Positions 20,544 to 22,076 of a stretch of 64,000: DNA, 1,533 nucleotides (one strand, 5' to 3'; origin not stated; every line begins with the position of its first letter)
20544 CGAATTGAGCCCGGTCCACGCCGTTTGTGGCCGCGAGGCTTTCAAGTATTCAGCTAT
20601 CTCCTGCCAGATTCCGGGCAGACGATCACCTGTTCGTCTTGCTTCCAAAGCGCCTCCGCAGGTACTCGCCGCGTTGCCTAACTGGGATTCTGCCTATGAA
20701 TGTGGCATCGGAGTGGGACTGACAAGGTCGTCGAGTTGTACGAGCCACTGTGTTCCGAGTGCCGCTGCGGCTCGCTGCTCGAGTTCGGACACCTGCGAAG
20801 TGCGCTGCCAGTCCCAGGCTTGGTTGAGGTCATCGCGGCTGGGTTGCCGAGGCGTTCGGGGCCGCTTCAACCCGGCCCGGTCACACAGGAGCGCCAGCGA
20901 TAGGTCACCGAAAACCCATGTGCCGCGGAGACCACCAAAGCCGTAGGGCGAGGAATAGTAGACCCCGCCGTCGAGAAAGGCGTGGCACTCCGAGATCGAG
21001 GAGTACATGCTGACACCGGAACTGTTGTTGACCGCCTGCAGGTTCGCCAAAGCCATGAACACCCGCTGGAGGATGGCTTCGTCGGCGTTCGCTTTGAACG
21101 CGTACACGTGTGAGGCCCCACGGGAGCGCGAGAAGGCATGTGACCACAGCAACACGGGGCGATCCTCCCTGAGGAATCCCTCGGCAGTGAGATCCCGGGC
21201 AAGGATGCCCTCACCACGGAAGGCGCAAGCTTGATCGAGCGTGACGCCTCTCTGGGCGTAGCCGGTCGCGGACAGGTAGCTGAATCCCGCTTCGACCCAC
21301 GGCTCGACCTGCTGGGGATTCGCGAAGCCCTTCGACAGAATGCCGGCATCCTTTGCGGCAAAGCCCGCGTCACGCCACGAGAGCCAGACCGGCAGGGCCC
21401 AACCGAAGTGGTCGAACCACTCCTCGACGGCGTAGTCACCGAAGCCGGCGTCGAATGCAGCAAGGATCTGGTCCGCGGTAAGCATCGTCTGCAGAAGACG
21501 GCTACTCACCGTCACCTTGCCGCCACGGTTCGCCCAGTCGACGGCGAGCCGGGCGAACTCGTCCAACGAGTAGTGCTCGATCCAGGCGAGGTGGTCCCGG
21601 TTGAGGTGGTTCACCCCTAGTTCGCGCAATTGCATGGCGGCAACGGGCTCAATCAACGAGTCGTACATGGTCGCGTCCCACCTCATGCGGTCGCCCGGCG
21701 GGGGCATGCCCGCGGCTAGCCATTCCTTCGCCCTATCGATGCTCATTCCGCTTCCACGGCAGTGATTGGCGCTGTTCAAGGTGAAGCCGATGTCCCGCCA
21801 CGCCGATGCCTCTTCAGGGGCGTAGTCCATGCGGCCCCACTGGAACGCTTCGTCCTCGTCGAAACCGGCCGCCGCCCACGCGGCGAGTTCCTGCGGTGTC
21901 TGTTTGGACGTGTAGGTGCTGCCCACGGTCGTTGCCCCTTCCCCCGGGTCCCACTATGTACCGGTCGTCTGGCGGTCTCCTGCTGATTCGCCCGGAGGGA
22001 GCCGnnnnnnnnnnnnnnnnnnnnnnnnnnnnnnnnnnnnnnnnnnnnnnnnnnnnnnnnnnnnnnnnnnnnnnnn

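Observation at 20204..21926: Unrecognisable two-gene module (410-aa W-x-x-A-G-F repeat protein + 103-aa acidic protein) embedded between defence systems: candidate novel system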

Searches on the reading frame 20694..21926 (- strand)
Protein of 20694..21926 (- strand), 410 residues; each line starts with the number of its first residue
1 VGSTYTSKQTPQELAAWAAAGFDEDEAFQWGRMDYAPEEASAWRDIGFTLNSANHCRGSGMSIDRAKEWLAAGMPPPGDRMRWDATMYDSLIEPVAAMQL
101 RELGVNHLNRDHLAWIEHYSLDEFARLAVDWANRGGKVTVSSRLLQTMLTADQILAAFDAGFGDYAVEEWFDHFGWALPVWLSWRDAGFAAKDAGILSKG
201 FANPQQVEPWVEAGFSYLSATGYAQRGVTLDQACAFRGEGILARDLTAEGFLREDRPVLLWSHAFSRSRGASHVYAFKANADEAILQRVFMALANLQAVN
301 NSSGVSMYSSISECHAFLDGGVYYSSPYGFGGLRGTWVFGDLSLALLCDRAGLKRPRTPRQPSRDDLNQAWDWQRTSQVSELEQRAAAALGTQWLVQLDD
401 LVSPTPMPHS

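Call 3: search_protein_families(library=pfam, proteins=[window:20694-21926:-], max_evalue=0.1)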
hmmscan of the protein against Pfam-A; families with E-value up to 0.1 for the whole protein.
window:20694-21926:- (410 aa): 0 families

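Call 4: search_protein_families(library=padloc, proteins=[window:20694-21926:-], max_evalue=0.1)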
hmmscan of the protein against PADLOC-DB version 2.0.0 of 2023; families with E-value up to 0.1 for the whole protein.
window:20694-21926:- (410 aa): 0 families

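Call 5: search_protein_families(library=phrogs, proteins=[window:20694-21926:-], max_evalue=0.1)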
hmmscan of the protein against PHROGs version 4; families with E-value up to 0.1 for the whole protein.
window:20694-21926:- (410 aa): 0 families

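Call 6: search_protein_families(library=ncbifam, proteins=[window:20694-21926:-], max_evalue=0.1)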
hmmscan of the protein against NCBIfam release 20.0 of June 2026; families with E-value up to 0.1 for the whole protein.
window:20694-21926:- (410 aa): 0 families
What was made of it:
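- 20694..21926 (-): Gene A, 410 aa: a stand-alone protein of an undescribed repeat + C-domain family. No library hit (calls 3-6).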

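Call 7: find_homologous_proteins(query=window:20694-21926:-, max_evalue=0.001)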
Query window:20694-21926:- (410 aa): 3 proteins with E <= 0.001 among 8000 candidates.
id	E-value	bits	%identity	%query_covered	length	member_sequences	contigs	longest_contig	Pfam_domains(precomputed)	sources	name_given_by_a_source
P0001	2.9e-280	947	100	100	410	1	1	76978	-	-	-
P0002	9.3e-165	567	61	100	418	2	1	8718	-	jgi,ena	jgi:hypothetical protein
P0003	2.0e-108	381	46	98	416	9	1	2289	-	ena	-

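Call 9: find_encoding_contigs(protein=P0002, flank=10000)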
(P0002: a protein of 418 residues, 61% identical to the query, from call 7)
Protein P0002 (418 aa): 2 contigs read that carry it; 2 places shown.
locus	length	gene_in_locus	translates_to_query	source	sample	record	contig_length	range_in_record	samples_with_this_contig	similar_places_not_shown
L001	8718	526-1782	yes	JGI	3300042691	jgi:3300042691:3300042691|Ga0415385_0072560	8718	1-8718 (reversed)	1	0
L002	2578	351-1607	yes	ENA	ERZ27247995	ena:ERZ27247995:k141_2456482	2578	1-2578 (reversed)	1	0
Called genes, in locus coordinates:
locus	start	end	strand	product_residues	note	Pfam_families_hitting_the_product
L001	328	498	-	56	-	-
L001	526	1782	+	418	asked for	-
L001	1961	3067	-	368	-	-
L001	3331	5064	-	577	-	PF01555:N6_N4_Mtase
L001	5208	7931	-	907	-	PF13156:Mrr_cat_2 (faint), PF04851:ResIII, PF00271:Helicase_C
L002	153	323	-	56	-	-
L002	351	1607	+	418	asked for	-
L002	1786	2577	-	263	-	?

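Call 10: find_encoding_contigs(protein=P0003, flank=10000)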
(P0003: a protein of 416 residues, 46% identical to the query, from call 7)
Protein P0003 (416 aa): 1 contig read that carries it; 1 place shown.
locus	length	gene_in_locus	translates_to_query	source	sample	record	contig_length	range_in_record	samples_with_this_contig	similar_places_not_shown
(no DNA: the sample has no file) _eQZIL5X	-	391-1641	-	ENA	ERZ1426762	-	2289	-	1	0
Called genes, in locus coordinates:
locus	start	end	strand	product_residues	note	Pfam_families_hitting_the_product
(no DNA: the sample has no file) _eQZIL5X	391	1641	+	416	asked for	-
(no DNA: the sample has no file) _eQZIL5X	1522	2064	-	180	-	-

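Call 16: search_protein_families(library=pfam, proteins=[L001:1961-3067:-, L001:3331-5064:-, L001:5208-7931:-], max_evalue=0.01)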
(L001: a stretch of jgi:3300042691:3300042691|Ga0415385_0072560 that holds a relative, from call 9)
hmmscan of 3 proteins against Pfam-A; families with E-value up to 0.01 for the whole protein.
L001:1961-3067:- (368 aa): 0 families

L001:3331-5064:- (577 aa): 4 families
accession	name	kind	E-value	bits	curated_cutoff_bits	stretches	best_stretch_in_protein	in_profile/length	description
PF01555.25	N6_N4_Mtase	-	1.7e-12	48.2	26.7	1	345-454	1-77/221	DNA methylase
PF08241.18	Methyltransf_11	-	8.4e-05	23.6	21.2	0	408-427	76-95/95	Methyltransferase domain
PF23499.1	YnfU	-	0.00093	19.5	27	1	59-97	7-47/49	YnfU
PF05876.18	GpA_ATPase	-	0.0061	16.7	25.6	0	84-127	190-233/247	Phage terminase large subunit gpA, ATPase domain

L001:5208-7931:- (907 aa): 4 families
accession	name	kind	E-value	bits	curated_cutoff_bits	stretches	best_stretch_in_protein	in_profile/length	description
PF04851.21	ResIII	-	7.5e-17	62.2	22.5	1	151-337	2-161/164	Type III restriction enzyme, res subunit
PF00271.37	Helicase_C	-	6.8e-09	36.4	23.5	1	438-537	12-108/110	Helicase conserved C-terminal domain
PF13156.12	Mrr_cat_2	-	4.5e-06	27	22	1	40-96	18-75/127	Restriction endonuclease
PF00270.35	DEAD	-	2.8e-05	24.3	26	1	155-321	2-138/167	DEAD/DEAH box helicase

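Call 17: search_protein_families(library=padloc, proteins=[L001:1961-3067:-, L001:3331-5064:-, L001:5208-7931:-], max_evalue=0.001)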
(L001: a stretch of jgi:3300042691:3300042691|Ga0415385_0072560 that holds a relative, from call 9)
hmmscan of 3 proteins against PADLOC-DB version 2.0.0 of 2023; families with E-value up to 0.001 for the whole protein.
L001:1961-3067:- (368 aa): 11 families
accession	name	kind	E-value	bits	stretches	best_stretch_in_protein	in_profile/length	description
PDLC03224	MTase_II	-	3.8e-45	152.7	1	2-368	102-481/481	Type II methyltransferase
PDLC03389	MTase_II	-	3.2e-18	63.7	1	2-341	89-428/445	Type II methyltransferase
PDLC03239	MTase_II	-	3.7e-14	50.3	1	1-233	100-335/442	Type II methyltransferase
PDLC03306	MTase_II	-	1.5e-11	41.9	1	2-343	62-402/422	Type II methyltransferase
PDLC03322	MTase_II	-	4.3e-09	33.8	1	2-42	73-113/446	Type II methyltransferase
PDLC03364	MTase_II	-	5.7e-09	33.4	1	1-217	66-272/380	Type II methyltransferase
PDLC03353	MTase_II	-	3e-05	21.7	0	187-346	30-123/260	Type II methyltransferase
PDLC03377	MTase_II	-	3.4e-05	20.6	1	2-229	130-362/504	Type II methyltransferase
PDLC03362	MTase_II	-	5.9e-05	20.1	1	183-332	260-402/438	Type II methyltransferase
PDLC03325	MTase_II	-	7.4e-05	19.6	1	2-96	100-185/426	Type II methyltransferase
PDLC03249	MTase_II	-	0.00029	17.8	1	2-41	147-186/541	Type II methyltransferase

L001:3331-5064:- (577 aa): 33 families (the best 25 are shown)
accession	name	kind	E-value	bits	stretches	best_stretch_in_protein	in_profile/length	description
PDLC02541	PglX|PglXI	-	4.8e-27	92.5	1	20-450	188-589/919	PglXI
PDLC03367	MTase_II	-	2.3e-20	70.5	1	1-459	44-450/633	Type II methyltransferase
PDLC03312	MTase_II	-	1e-16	57.9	1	338-460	519-635/1344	Type II methyltransferase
PDLC03319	MTase_II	-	2.1e-16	57.8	1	208-459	169-398/503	Type II methyltransferase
PDLC03346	MTase_II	-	2.7e-14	49.9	1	331-451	594-704/1068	Type II methyltransferase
PDLC03380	MTase_II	-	1.4e-13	48.8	2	333-428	251-338/393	Type II methyltransferase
PDLC03233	MTase_II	-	2.4e-13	47.5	1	336-451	484-611/731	Type II methyltransferase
PDLC03353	MTase_II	-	1.8e-10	38.8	1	330-462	12-113/260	Type II methyltransferase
PDLC04134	mad2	-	8.5e-10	36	1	324-451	337-419/492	mads_2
PDLC03325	MTase_II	-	4.7e-09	33.5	1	338-428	286-361/426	Type II methyltransferase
PDLC02189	DUF1156_MTase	-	6.2e-09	32.6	1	343-487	545-678/944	-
PDLC03299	MTase_II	-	6.3e-09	33.7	0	399-426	57-84/296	Type II methyltransferase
PDLC03265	MTase_II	-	7.5e-09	33.4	0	1-30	289-318/333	Type II methyltransferase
PDLC03228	MTase_II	-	6e-08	30.8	0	385-452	27-92/227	Type II methyltransferase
PDLC03376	MTase_II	-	7.2e-08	30.5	1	1-32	59-90/249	Type II methyltransferase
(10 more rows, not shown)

L001:5208-7931:- (907 aa): 10 families
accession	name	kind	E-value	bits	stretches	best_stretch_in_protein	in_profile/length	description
PDLC03597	REase_MTase_IIG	-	2.5e-86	288.5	1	39-597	51-653/1646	Type IIG restriction enzyme-methyltransferase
PDLC03051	REase_MTase_I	-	4.4e-49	164.6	2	50-413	73-456/1591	Type I restriction enzyme-methyltransferase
PDLC02707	PbeA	-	1.4e-20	71.5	2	430-576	514-658/672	PbeA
PDLC02704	PbeA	-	4.3e-15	53.2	1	477-574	570-669/682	PbeA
PDLC02705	PbeA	-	1.1e-09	35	1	434-574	519-658/691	PbeA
PDLC02706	PbeA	-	1.2e-07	28.8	1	479-556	600-678/722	PbeA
PDLC01439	typeIV_DinG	-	8.8e-05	19.3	0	149-216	13-78/575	CAS-IV-A; associated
PDLC03659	mREase_IV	-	9.9e-05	18.4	0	476-539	491-554/945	Type IV methyl-directed restriction enzyme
PDLC01089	C3a193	-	0.00011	18.7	1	475-537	519-581/983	poss. alt. Cas3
PDLC03658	mREase_IV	-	0.00058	15.7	0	471-554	478-557/953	Type IV methyl-directed restriction enzyme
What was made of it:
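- L001: two MTases and an Mrr-helicase (calls 16, 17).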

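Call 23: find_related_loci(query=A1, collection=genome_contigs, flank=10000)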
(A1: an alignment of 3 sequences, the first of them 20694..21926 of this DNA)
Query A1 (410 aa) in genome_contigs; peptide patterns used: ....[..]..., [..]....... (x = any residue, [..] = any of these).
68 stretches matched a pattern, but none encodes a relative of the query by tblastn (E <= 1e-3).

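Call 32: predict_structure(alignment_id=A1)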
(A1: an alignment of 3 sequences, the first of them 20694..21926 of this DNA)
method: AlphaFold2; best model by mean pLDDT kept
length: 410 residues; sequences in the alignment: 3
mean_pLDDT: 68.2   pTM: 0.53
mean pLDDT of the five models: 68.2, 67.1, 66.5, 63.5, 59.6
residues with pLDDT >= 90: 26; 70-90: 211; 50-70: 63; < 50: 110
segments of 3 or more residues with pLDDT < 50: 1-6, 269-272, 297-340, 356-364, 366-410
pLDDT, mean of each block of 10 residues (from residue 1): 50 86 89 89 90 85 88 74 72 80 81 88 86 73 86 87 78 71 84 82 88 76 90 78 85 78 62 56 65 51 37 35 29 37 60 55 48 40 40 35 28
secondary structure, 60 per line:
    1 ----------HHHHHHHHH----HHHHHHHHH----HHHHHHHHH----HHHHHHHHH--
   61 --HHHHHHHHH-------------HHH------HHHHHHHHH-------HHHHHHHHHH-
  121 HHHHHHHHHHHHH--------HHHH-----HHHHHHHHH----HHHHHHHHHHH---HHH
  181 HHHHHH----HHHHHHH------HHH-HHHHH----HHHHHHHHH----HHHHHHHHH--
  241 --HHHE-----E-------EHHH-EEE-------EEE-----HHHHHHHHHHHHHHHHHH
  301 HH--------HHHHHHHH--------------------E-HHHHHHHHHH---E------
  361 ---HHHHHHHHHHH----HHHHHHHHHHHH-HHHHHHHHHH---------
elements in order: H11-19 H24-32 H37-45 H50-58 H63-71 H94-102 H110-119 H121-133 H142-145 H151-159 H164-174 H178-186 H191-197 H208-212 H217-225 H230-238 E265-267 E275-277 H283-302 H311-318 H341-350 H364-374 H379-390 H392-401
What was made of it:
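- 21174..21899 (-): A residues 10-251: array of about 13-16 short helices with 13-residue period (consensus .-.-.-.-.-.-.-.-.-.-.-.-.). There are two regular blocks (aa 10-74 and 150-251) around a less regular helical stretch. AF2 helices at pLDDT 70-90 (call 32).
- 20772..21164 (-): A residues ~255-385: conserved C-terminal domain with no known relative. Motifs are W261..FSR267SRG, MYSS310, FLD319GG, Y328GFGG, GTW337VFG, ALALLC348DRAGL..RPR. AF2 confidence is poor here (call 32).
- Checked: AlphaFold gives about 16 nine-residue helices in residues 10-250 at pLDDT 70-90 (call 32).
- Tried and rejected: AF2 of A with a 3-sequence alignment modelled the repeat array well, but the C-domain had pLDDT below 50 (call 32).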

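Call 35: search_protein_representatives(alignment_id=A1)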
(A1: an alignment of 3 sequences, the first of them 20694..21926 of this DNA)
Query: 3 sequences, 415 profile positions. Proteins with E-value up to 0.001 (for the whole library): 804; up to 1e-10: 158; up to 1e-30: 7. The best 150 are listed.
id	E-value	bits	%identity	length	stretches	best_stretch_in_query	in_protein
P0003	4.7e-229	776.4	-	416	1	1-415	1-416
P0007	4.5e-78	279.1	-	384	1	29-399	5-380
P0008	2.6e-74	266.7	-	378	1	33-379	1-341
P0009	3.2e-66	240.1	-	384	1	29-380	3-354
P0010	4.2e-46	173.8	-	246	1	161-375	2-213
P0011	1.1e-36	142.8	-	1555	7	14-85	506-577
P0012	3.1e-31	124.8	-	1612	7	9-89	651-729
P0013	1.3e-28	116.2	-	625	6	10-119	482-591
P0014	2.8e-28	115.1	-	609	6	15-77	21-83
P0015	8.6e-28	113.5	-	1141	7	15-77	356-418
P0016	1.6e-26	109.3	-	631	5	10-77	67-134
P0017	4.3e-26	107.9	-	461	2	180-379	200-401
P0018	2.0e-25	105.7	-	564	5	12-71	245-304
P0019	3.1e-24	101.8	-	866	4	197-361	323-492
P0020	1.4e-23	99.7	-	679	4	11-71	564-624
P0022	2.5e-22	95.5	-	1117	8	11-80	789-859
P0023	5.7e-22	94.3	-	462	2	144-361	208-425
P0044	9.1e-17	77.2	-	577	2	182-364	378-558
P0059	1.7e-15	73.0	-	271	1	203-385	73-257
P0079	4.2e-14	68.4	-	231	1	198-368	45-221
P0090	1.4e-13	66.7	-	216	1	259-392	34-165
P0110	9.0e-13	64.0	-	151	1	255-364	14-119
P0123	4.3e-12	61.8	-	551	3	259-393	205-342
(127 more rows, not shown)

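Call 37: fold_search(model_id=the predicted structure, library=pdb)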
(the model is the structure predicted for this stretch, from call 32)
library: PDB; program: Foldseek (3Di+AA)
matches with E <= 10: 30; with E <= 0.001: 0
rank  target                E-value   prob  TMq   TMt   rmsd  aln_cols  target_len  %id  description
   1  8v2d_J                4.1e-03  0.60  0.14  0.16  19.0       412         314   14  Computational Designed Nanocage O43_129 (released 2024-03-13)
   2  4cj9_A                7.6e-01  0.18  0.19  0.12  14.1       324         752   12  BurrH DNA-binding protein from Burkholderia rhizoxinica in its apo form (released 2014-07-09)
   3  5hm5                  1.3e+00  0.07  0.12  0.08  19.2       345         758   15  Crystal structure of Topo-97, an N-terminal 97kDa fragment of topoisomerase V (released 2016-03-09)
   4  9dcy_A                1.3e+00  0.03  0.09  0.12  18.2       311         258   11  Crystal Structure of Designed allosteric facilitated dissociation switch AS1 in complex state HE (released 2025-08-20)
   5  1f44_A                1.3e+00  0.02  0.10  0.12  23.1       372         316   14  CRYSTAL STRUCTURE OF TRIMERIC CRE RECOMBINASE-LOX COMPLEX (released 2001-10-12)
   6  4ae4_A                3.0e+00  0.14  0.15  0.39   8.1       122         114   15  The UBAP1 subunit of ESCRT-I interacts with ubiquitin via a novel SOUBA domain (released 2012-03-21)
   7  4hpz                  3.1e+00  0.08  0.19  0.19  13.8       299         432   11  Crystal structure of a TALE protein reveals an extended N-terminal DNA binding region (released 2012-12-05)
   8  5cky_O                3.1e+00  0.06  0.14  0.16  14.6       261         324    8  Crystal Structure of the MTERF1 R162A substitution bound to the termination sequence. (released 2015-11-25)
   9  4gfj                  3.1e+00  0.06  0.12  0.09  11.6       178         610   11  Crystal structure of Topo-78, an N-terminal 78kDa fragment of topoisomerase V (released 2012-12-05)
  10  3tl4                  3.1e+00  0.04  0.08  0.13  13.8       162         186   10  Crystal Structure of the tRNA Binding Domain of Glutaminyl-tRNA Synthetase from Saccharomyces cerevisiae (released 2011-11-30)
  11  9qbm_A                3.3e+00  0.01  0.08  0.11  21.1       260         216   17  X-ray structure of the drug binding domain of AlbA in complex with the KMR-04-177 compound of the pyrrolobenzodiazepin (released 2026-03-11)
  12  7unh_A                4.0e+00  0.02  0.09  0.12  19.3       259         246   14  De novo designed chlorophyll dimer protein in apo state, SP2 (released 2023-04-19)
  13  4tvx_B                4.2e+00  0.02  0.09  0.11  21.1       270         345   10  Crystal structure of the E. coli CRISPR RNA-guided surveillance complex, Cascade (released 2014-08-13)
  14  6y93_A                5.4e+00  0.08  0.12  0.32   9.6       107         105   16  Crystal structure of the DNA-binding domain of the Nucleoid Occlusion Factor (Noc) complexed to the Noc-binding site ( (released 2020-08-05)
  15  9k3b_V                5.4e+00  0.01  0.09  0.10  20.9       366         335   12  Human RNA Polymerase III de novo transcribing complex 10 overall (TC10-overall) (released 2025-04-16)
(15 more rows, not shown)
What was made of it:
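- On Helix-hairpin-helix DNA-binding arrays: Foldseek E >= 0.76 (call 37).
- Closest known: Tandem helix-hairpin-helix arrays. Same: Weak Foldseek matches were found to Topo V, TdT, TALE and mTERF (call 37).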

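Call 46: find_encoding_contigs(protein=P0090, flank=10000, max_places=6)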
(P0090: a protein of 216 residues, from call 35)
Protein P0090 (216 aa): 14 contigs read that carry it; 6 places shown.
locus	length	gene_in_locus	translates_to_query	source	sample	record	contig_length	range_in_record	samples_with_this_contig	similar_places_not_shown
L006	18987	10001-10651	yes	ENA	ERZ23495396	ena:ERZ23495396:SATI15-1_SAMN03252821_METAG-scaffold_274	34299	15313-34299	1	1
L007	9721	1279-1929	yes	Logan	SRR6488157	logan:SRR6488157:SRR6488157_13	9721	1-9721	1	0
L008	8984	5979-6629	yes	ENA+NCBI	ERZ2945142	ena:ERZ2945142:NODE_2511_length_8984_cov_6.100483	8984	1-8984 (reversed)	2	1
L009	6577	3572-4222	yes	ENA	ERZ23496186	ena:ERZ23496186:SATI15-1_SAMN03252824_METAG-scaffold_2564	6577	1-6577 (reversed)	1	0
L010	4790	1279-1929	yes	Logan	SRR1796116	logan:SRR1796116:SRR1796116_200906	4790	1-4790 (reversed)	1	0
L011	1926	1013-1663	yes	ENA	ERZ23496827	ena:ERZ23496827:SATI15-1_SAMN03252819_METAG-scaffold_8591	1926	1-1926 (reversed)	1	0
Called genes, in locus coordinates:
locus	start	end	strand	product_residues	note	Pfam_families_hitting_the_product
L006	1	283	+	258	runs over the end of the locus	PF00877:NLPC_P60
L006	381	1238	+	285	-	-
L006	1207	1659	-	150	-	PF13380:CoA_binding_2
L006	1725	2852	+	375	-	PF00355:Rieske, PF19112:VanA_C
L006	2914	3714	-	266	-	PF00563:EAL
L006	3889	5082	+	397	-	PF13433:Peripla_BP_5 (weak), PF13458:Peripla_BP_6, PF01094:ANF_receptor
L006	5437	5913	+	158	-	-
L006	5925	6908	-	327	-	PF00293:NUDIX (weak)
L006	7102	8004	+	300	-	PF20208:ARPP-1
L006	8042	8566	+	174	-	PF22551:TY-Chap1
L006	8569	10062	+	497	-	PF03747:ADP_ribosyl_GH, PF00782:DSPc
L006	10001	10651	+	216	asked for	-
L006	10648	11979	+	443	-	-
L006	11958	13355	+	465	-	-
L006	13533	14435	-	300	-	PF06966:DUF1295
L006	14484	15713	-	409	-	PF00108:Thiolase_N, PF00109:ketoacyl-synt (weak), PF02803:Thiolase_C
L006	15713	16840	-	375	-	PF02771:Acyl-CoA_dh_N, PF02770:Acyl-CoA_dh_M, PF00441:Acyl-CoA_dh_1, PF08028:Acyl-CoA_dh_2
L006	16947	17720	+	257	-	PF00106:adh_short, PF08659:KR (weak), PF13561:adh_short_C2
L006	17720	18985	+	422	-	?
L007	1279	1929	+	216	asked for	-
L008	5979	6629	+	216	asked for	-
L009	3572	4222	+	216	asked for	-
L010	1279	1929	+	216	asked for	-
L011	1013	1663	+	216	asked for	-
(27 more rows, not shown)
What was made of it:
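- L006-11: an operon of Nudix | ARPP-1, TY-Chap1, ARG-DSPc, C-domain gene (call 46).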

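Call 47: find_encoding_contigs(protein=P0007, flank=10000)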
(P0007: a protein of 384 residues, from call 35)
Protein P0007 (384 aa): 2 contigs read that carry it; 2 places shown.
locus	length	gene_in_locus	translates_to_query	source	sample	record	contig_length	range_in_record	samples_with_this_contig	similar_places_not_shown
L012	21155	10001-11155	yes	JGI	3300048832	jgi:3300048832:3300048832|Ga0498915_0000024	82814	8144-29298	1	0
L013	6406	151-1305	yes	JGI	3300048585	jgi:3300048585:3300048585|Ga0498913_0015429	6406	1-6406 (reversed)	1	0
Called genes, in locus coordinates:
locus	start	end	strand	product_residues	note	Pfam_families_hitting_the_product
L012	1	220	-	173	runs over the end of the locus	-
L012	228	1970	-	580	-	-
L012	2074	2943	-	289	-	PF13391:HNH_2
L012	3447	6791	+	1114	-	PF28527:DUF8425, PF13191:AAA_16 (faint), PF00004:AAA, PF07728:AAA_5, PF13401:AAA_22 (weak), PF28529:McrB_lid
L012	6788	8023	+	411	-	PF10117:McrBC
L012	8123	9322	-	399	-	-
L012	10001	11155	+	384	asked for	-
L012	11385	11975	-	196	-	PF13328:HD_4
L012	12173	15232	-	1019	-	PF02463:SMC_N (faint), PF13175:AAA_15 (weak), PF13514:AAA_27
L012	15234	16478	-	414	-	PF00149:Metallophos, PF12850:Metallophos_2 (faint)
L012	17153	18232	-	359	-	PF13521:AAA_28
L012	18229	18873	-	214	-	PF04973:NMN_transporter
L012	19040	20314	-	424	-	PF13483:Lactamase_B_3 (faint), PF12706:Lactamase_B_2, PF07521:RMMBL (weak)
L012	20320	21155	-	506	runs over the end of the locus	PF03747:ADP_ribosyl_GH, PF00782:DSPc (weak)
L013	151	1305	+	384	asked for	-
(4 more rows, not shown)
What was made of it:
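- Closest known: ARG-centric predicted anti-ADP-ribosylation systems. Same: An ARG-DSPc gene lies 9 kb from the A homologue in L012 (call 47).
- In L001 and L012 its neighbours are convergent or divergent (calls 9, 47).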

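Call 48: find_encoding_contigs(protein=P0059, flank=10000)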
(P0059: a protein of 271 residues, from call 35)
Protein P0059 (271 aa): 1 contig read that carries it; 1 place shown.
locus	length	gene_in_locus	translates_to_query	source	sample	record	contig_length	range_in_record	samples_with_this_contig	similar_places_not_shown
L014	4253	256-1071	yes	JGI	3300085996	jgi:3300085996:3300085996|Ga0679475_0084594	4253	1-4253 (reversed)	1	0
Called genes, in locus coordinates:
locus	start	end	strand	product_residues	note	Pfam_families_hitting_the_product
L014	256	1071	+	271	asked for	-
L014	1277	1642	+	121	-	PF12973:Cupin_7 (weak), PF07883:Cupin_2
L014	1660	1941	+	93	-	-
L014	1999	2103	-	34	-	-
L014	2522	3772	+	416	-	PF13356:Arm-DNA-bind_3, PF22022:Phage_int_M (weak), PF00589:Phage_integrase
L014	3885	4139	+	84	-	-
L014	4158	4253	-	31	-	?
